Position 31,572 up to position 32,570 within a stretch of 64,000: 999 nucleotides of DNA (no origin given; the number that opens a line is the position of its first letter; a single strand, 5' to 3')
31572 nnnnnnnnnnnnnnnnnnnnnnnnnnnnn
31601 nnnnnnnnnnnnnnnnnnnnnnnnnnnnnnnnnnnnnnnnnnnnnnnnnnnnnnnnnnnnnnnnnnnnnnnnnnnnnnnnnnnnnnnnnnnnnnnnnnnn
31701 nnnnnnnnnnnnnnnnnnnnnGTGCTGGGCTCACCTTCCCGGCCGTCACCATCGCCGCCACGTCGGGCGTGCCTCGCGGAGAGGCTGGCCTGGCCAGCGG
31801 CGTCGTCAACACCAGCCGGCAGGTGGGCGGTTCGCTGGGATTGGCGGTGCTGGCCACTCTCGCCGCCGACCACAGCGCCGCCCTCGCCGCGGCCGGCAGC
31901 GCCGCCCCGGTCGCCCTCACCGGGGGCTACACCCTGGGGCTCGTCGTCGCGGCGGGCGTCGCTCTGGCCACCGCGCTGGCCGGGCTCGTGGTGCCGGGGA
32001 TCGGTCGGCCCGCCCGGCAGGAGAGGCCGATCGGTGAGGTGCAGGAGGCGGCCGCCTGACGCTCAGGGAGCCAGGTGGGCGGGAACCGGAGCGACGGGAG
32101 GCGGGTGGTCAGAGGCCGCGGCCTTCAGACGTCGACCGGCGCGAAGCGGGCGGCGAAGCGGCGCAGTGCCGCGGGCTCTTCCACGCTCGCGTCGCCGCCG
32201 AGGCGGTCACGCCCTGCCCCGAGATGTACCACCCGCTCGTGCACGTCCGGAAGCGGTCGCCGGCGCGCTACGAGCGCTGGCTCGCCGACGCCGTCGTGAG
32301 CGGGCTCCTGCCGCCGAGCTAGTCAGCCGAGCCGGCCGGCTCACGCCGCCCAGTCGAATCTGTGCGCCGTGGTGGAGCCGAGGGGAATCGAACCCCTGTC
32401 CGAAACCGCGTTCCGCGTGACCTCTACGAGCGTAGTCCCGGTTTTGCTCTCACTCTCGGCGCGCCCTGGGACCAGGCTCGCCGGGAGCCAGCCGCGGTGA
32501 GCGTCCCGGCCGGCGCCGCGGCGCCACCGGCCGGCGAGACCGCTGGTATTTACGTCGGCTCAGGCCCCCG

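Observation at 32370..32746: Unannotated tmRNA (ssrA) gene with tag peptide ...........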

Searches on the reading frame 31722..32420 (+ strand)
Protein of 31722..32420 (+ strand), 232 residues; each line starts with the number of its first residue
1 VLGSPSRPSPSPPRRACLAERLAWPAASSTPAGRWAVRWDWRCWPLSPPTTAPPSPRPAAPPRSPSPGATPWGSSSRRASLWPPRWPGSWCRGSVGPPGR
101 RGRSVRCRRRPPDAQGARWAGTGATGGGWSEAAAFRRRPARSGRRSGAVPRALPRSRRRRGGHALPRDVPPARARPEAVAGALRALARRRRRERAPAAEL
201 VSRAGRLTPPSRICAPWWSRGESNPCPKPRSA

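Call 8: search_protein_families(library=pfam, proteins=[window:31722-32420:+], max_evalue=0.001)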
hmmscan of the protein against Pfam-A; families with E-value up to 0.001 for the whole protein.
window:31722-32420:+ (232 aa): 0 families
